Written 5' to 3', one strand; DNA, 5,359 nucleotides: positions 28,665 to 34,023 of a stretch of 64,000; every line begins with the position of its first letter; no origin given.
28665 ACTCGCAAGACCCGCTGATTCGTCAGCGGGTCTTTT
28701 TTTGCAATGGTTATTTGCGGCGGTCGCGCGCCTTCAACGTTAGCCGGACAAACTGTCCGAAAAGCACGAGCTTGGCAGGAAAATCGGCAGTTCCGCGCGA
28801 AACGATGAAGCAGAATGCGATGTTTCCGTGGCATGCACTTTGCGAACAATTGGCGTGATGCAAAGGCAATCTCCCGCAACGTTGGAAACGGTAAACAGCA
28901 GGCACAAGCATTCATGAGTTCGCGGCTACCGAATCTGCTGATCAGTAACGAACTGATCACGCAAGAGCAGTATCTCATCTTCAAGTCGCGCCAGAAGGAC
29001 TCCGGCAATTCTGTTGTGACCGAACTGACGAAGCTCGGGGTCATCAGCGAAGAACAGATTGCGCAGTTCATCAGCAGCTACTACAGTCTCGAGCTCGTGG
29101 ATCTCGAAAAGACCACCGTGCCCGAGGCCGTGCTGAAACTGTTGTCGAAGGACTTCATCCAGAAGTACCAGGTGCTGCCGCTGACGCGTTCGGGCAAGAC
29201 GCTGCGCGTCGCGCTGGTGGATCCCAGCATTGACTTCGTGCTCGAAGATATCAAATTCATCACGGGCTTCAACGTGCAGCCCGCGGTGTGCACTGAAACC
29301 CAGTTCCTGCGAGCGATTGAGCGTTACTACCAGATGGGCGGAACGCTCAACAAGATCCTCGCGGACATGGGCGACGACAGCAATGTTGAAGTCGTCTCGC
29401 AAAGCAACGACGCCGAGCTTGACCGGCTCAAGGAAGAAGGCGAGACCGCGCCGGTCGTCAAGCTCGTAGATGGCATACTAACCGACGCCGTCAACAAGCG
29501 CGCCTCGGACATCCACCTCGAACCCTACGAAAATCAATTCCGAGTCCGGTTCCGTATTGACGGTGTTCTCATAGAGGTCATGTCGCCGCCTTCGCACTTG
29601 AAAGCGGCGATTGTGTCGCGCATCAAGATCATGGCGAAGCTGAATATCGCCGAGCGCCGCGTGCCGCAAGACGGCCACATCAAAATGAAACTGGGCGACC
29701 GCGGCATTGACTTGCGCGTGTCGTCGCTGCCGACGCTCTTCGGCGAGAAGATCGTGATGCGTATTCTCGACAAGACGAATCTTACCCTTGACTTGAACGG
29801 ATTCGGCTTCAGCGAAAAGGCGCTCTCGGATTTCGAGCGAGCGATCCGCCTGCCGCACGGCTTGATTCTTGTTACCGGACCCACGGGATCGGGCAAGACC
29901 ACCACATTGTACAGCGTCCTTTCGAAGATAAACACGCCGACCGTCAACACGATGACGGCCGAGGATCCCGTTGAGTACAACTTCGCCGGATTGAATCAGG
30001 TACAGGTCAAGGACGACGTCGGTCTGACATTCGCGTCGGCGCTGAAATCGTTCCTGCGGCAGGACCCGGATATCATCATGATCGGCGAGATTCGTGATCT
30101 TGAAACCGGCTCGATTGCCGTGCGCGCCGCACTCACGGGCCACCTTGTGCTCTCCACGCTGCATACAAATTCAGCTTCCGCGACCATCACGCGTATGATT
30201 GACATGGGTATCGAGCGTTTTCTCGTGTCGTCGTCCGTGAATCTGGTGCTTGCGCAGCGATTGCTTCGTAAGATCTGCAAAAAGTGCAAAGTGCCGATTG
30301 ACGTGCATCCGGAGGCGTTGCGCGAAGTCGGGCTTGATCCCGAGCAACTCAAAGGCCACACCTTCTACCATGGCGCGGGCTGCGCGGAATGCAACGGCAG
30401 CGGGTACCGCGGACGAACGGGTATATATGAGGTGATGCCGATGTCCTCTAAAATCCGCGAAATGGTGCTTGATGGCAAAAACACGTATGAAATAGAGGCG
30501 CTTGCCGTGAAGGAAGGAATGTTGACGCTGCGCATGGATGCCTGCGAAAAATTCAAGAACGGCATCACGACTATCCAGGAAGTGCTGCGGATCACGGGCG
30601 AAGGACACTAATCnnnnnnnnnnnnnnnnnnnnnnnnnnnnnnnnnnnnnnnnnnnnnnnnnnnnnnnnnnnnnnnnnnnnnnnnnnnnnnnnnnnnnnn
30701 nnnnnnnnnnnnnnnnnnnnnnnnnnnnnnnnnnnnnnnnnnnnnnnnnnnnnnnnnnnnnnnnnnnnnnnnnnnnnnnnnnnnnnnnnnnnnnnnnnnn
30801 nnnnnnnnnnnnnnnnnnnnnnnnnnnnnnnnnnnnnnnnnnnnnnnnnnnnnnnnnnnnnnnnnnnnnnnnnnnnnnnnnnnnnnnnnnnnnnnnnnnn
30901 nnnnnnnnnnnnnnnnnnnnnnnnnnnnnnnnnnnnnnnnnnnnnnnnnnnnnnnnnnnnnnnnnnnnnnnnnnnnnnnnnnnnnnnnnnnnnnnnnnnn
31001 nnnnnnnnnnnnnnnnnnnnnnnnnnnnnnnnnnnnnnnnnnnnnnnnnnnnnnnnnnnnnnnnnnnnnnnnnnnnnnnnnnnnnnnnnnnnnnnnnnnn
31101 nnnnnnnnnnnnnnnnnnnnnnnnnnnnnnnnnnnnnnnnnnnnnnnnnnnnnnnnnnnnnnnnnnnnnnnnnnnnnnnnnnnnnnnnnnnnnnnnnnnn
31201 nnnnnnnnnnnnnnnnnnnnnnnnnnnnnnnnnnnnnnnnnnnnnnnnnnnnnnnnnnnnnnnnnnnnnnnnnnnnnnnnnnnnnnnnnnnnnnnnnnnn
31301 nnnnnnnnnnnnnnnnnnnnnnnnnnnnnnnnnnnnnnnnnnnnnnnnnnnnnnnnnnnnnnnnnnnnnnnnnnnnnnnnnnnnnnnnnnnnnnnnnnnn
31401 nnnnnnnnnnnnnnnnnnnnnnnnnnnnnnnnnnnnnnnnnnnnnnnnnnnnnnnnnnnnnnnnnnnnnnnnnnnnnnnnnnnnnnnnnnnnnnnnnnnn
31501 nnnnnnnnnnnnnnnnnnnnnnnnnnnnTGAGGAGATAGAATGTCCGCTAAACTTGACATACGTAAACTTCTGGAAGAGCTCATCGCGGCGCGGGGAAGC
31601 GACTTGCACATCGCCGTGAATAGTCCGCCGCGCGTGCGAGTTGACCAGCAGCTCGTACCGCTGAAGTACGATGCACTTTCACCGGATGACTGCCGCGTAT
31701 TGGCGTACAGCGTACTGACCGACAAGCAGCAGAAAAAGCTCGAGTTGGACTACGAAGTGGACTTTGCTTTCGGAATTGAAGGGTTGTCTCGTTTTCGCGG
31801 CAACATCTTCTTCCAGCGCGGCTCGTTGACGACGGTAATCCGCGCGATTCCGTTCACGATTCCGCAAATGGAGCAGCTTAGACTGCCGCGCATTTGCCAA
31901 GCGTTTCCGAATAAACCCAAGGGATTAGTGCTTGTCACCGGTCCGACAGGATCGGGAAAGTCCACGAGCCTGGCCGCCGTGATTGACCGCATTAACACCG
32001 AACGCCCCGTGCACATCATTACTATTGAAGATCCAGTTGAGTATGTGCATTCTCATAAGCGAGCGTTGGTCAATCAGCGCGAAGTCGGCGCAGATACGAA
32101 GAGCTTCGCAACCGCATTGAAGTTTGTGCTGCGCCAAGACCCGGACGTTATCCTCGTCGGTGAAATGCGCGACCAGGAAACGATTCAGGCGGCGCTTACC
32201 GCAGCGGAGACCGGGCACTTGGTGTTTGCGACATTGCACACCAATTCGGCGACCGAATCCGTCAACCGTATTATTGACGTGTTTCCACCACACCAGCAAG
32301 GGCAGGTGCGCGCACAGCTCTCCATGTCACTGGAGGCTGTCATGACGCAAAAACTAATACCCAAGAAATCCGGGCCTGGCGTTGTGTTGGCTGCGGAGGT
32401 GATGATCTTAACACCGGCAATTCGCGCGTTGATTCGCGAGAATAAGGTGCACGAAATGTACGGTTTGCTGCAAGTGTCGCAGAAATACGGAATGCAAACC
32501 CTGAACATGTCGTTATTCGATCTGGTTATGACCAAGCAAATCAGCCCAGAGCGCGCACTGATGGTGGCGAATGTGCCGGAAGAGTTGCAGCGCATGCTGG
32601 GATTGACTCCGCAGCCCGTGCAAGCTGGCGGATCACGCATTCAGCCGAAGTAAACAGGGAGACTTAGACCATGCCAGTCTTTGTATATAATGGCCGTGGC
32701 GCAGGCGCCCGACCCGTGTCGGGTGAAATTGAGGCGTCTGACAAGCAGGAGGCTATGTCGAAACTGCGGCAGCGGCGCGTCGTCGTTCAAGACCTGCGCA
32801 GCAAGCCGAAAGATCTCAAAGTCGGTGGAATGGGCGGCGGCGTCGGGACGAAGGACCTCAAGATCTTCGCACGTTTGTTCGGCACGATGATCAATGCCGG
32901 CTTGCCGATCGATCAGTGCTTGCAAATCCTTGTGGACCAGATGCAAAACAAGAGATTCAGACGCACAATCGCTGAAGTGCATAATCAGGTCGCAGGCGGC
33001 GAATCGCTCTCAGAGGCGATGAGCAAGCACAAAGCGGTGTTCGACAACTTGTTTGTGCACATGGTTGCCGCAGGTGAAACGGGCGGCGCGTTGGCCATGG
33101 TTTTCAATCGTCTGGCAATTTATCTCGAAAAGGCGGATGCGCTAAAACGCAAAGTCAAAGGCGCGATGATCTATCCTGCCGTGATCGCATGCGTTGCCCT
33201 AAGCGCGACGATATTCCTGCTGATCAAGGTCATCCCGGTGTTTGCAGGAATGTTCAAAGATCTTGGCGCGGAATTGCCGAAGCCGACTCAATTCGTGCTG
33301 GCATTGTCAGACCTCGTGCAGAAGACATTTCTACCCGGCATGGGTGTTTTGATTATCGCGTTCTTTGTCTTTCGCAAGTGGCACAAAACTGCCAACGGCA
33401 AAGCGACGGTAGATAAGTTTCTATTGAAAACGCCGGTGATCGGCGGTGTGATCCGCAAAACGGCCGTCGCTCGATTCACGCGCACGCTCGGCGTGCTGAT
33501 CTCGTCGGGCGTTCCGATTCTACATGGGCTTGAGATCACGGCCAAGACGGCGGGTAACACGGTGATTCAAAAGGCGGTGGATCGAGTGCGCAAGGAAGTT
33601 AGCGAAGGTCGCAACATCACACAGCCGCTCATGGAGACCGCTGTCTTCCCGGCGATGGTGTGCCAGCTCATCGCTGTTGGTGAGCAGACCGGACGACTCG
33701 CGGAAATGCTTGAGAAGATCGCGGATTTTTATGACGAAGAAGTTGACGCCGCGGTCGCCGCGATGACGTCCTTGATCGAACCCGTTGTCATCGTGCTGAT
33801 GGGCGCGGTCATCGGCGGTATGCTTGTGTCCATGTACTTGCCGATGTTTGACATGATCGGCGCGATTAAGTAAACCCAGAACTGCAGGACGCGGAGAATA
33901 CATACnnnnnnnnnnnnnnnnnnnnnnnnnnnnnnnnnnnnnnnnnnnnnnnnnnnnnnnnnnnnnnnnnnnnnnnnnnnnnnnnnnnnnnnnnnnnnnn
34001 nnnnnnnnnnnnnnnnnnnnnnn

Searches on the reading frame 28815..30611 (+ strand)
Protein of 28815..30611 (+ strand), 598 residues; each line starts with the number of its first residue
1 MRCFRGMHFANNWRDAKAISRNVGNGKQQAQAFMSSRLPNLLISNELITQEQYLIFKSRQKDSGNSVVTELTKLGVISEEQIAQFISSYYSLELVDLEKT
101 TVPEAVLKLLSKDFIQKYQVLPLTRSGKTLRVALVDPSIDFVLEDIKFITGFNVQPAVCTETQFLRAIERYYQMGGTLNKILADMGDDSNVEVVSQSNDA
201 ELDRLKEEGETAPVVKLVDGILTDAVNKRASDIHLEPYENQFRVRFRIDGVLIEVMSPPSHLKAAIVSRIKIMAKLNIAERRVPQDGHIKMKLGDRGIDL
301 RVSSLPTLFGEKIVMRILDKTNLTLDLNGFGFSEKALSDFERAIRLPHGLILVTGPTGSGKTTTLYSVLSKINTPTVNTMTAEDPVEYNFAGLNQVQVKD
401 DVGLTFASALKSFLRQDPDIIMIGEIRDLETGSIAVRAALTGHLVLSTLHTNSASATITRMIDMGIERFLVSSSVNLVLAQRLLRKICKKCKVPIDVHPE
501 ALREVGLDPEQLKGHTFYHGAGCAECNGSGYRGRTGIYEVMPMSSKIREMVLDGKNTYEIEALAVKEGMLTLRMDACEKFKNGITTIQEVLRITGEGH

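Call 3: search_protein_families(library=pfam, proteins=[window:28815-30611:+], max_evalue=1)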
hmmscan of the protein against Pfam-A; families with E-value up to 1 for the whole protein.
window:28815-30611:+ (598 aa): 23 families
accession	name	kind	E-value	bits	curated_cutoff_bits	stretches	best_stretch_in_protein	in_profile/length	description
PF00437.27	T2SSE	-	7.3e-144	479.4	24.9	1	209-592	3-370/370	Type II/IV secretion system protein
PF05157.20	MshEN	-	3.9e-22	78.5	23.1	1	90-176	1-88/90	MshEN domain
PF13476.12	AAA_23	-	0.00035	21.7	27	1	339-365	12-36/201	AAA domain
PF13401.12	AAA_22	-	0.0008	20.2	27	1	348-384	5-43/130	AAA domain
PF13173.12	AAA_14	-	0.00095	19.6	27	1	350-458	4-103/129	AAA domain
PF25199.1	nSTAND_NTPase5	-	0.0013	19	34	1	348-373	41-66/145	Novel STAND NTPase 5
PF03266.21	NTPase_1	-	0.0021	18.4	23.9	1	351-374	2-25/168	NTPase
PF03215.21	Rad17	-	0.0027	18.1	23.8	1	347-379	44-75/186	Rad17 P-loop domain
PF13191.12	AAA_16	-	0.003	18.5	32.6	1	347-376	24-52/167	AAA ATPase domain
PF00004.35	AAA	-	0.0051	17.7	21.2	1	351-429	1-69/131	ATPase family associated with various cellular activities (AAA)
PF13555.12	AAA_29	-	0.015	15.4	27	1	347-365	20-39/61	P-loop containing region of AAA domain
PF05729.18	NACHT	-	0.019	15.2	26.7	1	351-378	3-30/167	NACHT domain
PF13245.12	AAA_19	-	0.025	15.2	25.1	1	343-373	4-36/134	AAA domain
PF13086.12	AAA_11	-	0.027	14.7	27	1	341-375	11-44/257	AAA domain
PF12775.13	AAA_7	-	0.04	13.9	25.8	1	351-380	36-65/181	P-loop containing dynein motor region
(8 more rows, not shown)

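Call 4: search_protein_families(library=ncbifam, proteins=[window:28815-30611:+], max_evalue=1)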
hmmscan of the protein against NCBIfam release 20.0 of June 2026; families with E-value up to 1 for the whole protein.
window:28815-30611:+ (598 aa): 32 families (the best 25 are shown)
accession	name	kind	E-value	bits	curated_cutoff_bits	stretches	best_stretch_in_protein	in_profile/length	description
TIGR02538.1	type_IV_pilB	equivalog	8.6e-220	731.1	675.65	1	38-594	2-562/564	type IV-A pilus assembly ATPase PilB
TIGR02533.1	type_II_gspE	equivalog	1.4e-188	627.5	630.25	1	109-594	3-486/486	type II secretion system ATPase GspE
NF053534.1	T4PilAsmATPsTfpB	equivalog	6.6e-150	500.3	850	1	76-594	62-582/584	type IV pilus assembly ATPase TfpB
NF007755.0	PRK10436.1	equivalog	4.4e-147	490.5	617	1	113-596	12-461/465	type II secretion system protein GspE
NF041000.1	ATPase_ComGA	equivalog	3.9e-77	258.8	300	1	221-485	3-266/267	competence type IV pilus ATPase ComGA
TIGR01420.1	pilT_fam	subfamily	1.8e-53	182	319.1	1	219-493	3-277/343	PilT/PilU family type 4a pilus ATPase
TIGR02525.1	plasmid_TraJ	equivalog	1.2e-24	87.1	368.3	1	340-465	141-273/372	plasmid transfer ATPase TraJ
TIGR02524.1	dot_icm_DotB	equivalog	1.3e-19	70.7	463.3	1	343-504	129-297/358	Dot/Icm type IV secretion system ATPase DotB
NF058587.1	archaellum_moto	equivalog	2.1e-16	59.8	550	1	351-467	278-399/527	archaellum flagellar ATPase motor FlaI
TIGR02782.1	TrbB_P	equivalog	1.6e-15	57.2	304.55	1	347-467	135-257/303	P-type conjugative transfer ATPase TrbB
NF010469.0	PRK13894.1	subfamily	9.7e-14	51.4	508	1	347-462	148-265/320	conjugal transfer ATPase TrbB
TIGR02788.1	VirB11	equivalog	1.7e-13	50.3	249.95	1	346-466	142-267/308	P-type DNA transfer ATPase VirB11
NF010407.0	PRK13833.1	subfamily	2.4e-12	46.9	499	1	351-464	147-262/323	conjugal transfer protein TrbB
TIGR03819.1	heli_sec_ATPase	hypoth_equivalog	9.9e-10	38.1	373.15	1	310-466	139-302/340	TadA family conjugal transfer-associated ATPase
NF053672.1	bindosome_BasE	exception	6.3e-08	31.8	1000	1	352-462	274-389/512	bindosome assembly system ATPase subunit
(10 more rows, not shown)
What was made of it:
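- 28914..30611 (+): pilB, the type IVa pilus extension ATPase (565 aa from ATG 28914; the ORF is open from 28815). TIGR02538 731 bits; PF00437 and PF05157 MshEN (calls 3, 4).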

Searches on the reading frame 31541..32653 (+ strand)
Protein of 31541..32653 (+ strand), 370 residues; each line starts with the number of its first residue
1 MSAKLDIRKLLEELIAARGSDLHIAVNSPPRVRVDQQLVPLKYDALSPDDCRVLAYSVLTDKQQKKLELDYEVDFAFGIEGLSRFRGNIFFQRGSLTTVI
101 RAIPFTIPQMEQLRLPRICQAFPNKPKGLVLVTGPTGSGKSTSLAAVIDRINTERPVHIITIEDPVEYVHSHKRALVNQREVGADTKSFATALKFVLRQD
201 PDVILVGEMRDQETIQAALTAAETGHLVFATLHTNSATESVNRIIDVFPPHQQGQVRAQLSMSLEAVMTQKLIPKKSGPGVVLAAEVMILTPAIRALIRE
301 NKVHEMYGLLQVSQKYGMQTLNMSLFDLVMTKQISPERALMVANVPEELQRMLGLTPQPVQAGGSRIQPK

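Call 3: search_protein_families(library=pfam, proteins=[window:31541-32653:+], max_evalue=1)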
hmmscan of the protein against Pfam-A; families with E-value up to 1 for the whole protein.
window:31541-32653:+ (370 aa): 30 families (the best 25 are shown)
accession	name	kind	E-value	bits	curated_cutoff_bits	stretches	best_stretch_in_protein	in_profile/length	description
PF00437.27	T2SSE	-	1.2e-48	166.1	24.9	1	120-275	135-280/370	Type II/IV secretion system protein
PF13191.12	AAA_16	-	2.3e-05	25.4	32.6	1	109-183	8-85/167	AAA ATPase domain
PF13401.12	AAA_22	-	6e-05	23.8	27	1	126-168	4-45/130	AAA domain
PF25199.1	nSTAND_NTPase5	-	0.00013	22.2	34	1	123-168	37-82/145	Novel STAND NTPase 5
PF13555.12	AAA_29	-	0.0002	21.5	27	1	122-147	17-42/61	P-loop containing region of AAA domain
PF13604.12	AAA_30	-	0.00035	20.8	27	1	119-222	10-112/191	AAA domain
PF00265.24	TK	-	0.0041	17.4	20.6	1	129-249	3-128/176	Thymidine kinase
PF13476.12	AAA_23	-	0.0059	17.7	27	1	127-146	19-38/201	AAA domain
PF10236.15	DAP3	-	0.0089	15.7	23.1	1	125-179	21-74/311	Mitochondrial ribosomal death-associated protein 3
PF01935.23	DUF87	-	0.012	16.2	23.2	1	131-216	27-112/220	Helicase HerA, central domain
PF06414.18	Zeta_toxin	-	0.012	15.5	22.3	1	127-188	16-78/199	Zeta toxin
PF13173.12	AAA_14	-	0.014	15.8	27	1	129-173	4-48/129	AAA domain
PF03029.23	ATP_bind_1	-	0.018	15.3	27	1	132-165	1-35/240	Conserved hypothetical ATP binding protein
PF12775.13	AAA_7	-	0.02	14.9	25.8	1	106-155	13-61/181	P-loop containing dynein motor region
PF03215.21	Rad17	-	0.021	15.2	23.8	1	120-145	38-63/186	Rad17 P-loop domain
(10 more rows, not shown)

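Call 4: search_protein_families(library=ncbifam, proteins=[window:31541-32653:+], max_evalue=1)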
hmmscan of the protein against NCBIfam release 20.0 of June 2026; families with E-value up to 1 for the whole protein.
window:31541-32653:+ (370 aa): 29 families (the best 25 are shown)
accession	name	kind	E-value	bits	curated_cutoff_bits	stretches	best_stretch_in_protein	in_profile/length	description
TIGR01420.1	pilT_fam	subfamily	4.3e-143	476.7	319.1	1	7-348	2-343/343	PilT/PilU family type 4a pilus ATPase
TIGR02533.1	type_II_gspE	equivalog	2.1e-43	148.7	630.25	1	124-273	240-379/486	type II secretion system ATPase GspE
TIGR02525.1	plasmid_TraJ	equivalog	6.6e-42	143.8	368.3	1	94-297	116-321/372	plasmid transfer ATPase TraJ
TIGR02538.1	type_IV_pilB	equivalog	2.6e-41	141.9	675.65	1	124-272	313-451/564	type IV-A pilus assembly ATPase PilB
NF041000.1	ATPase_ComGA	equivalog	5e-39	133.9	300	1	119-274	120-266/267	competence type IV pilus ATPase ComGA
NF007755.0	PRK10436.1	equivalog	3.6e-38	131.4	617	1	106-275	199-357/465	type II secretion system protein GspE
NF053534.1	T4PilAsmATPsTfpB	equivalog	1.9e-36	125.6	850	1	120-247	329-452/584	type IV pilus assembly ATPase TfpB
TIGR02524.1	dot_icm_DotB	equivalog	9.5e-36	123.7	463.3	1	96-305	103-316/358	Dot/Icm type IV secretion system ATPase DotB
TIGR02782.1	TrbB_P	equivalog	2.4e-17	63.2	304.55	1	130-258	139-266/303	P-type conjugative transfer ATPase TrbB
NF058587.1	archaellum_moto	equivalog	1.2e-16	60.6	550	1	130-244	278-393/527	archaellum flagellar ATPase motor FlaI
TIGR02788.1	VirB11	equivalog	1.1e-15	57.5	249.95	1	130-254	147-272/308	P-type DNA transfer ATPase VirB11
NF010469.0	PRK13894.1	subfamily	3.4e-14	52.9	508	1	129-247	151-267/320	conjugal transfer ATPase TrbB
TIGR03819.1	heli_sec_ATPase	hypoth_equivalog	5.7e-14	52.1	373.15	1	130-244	181-297/340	TadA family conjugal transfer-associated ATPase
NF010407.0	PRK13833.1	subfamily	5.9e-13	48.9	499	1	130-247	147-262/323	conjugal transfer protein TrbB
NF053672.1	bindosome_BasE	exception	1.2e-11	44.1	1000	1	129-261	272-405/512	bindosome assembly system ATPase subunit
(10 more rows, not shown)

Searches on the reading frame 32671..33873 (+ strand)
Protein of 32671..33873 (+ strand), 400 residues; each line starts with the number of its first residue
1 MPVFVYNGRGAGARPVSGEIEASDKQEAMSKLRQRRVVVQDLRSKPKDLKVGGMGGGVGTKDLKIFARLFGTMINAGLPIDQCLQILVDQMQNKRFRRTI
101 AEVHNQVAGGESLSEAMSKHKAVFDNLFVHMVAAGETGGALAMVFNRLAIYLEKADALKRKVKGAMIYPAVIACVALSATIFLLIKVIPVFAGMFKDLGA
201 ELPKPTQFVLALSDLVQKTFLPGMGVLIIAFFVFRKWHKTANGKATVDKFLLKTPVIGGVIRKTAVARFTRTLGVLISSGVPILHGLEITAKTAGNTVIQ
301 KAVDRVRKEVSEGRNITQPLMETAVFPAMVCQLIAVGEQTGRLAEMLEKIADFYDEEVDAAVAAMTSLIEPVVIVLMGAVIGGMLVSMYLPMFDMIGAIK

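Call 3: search_protein_families(library=pfam, proteins=[window:32671-33873:+], max_evalue=1)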
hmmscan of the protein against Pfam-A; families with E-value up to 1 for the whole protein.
window:32671-33873:+ (400 aa): 3 families
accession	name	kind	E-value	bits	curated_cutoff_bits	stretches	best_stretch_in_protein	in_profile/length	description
PF00482.28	T2SSF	-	1.1e-64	216.4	25.2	2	269-391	1-125/125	Type II secretion system (T2SS), protein F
PF16943.10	T4SS_CagC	-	0.005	17.4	27.9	1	101-186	25-109/119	Cag pathogenicity island, type IV secretory system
PF25732.1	BILF1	-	0.051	13.3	50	0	60-98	84-121/293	Gammaherpesvirus G-protein coupled receptor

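Call 4: search_protein_families(library=ncbifam, proteins=[window:32671-33873:+], max_evalue=1)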
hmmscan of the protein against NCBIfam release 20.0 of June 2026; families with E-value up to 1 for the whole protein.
window:32671-33873:+ (400 aa): 7 families
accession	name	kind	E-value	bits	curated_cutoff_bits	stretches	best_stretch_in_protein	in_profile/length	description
NF052606.1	T4PiliAsmPilCMyx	equivalog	2e-139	465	700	1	2-400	20-419/419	type IV pilus assembly protein PilC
NF052607.1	T4PiliAsmPilCThrm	equivalog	3.1e-116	388.8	700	1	1-399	1-404/406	type IV pilus assembly protein PilC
TIGR02120.1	GspF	equivalog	1e-112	377.3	424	1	4-396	1-398/401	type II secretion system inner membrane protein GspF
NF047826.1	T3SSXpsF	equivalog_domain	1.2e-80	271.3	650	1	1-399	1-404/405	type II secretion system protein XpsF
NF007861.0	PRK10573.1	equivalog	7.3e-77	259.1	401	1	18-397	21-396/401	protein transport protein HofC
NF041012.2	T4P_ComGB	equivalog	2.4e-42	145.4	240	1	65-396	5-331/332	competence type IV pilus assembly protein ComGB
NF045751.1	MPN385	equivalog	0.08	13.7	120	1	332-388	36-91/105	MPN385 family protein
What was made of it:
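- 32671..33873 (+): pilC, the platform protein. PF00482; NF052606 465 bits (calls 3, 4).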
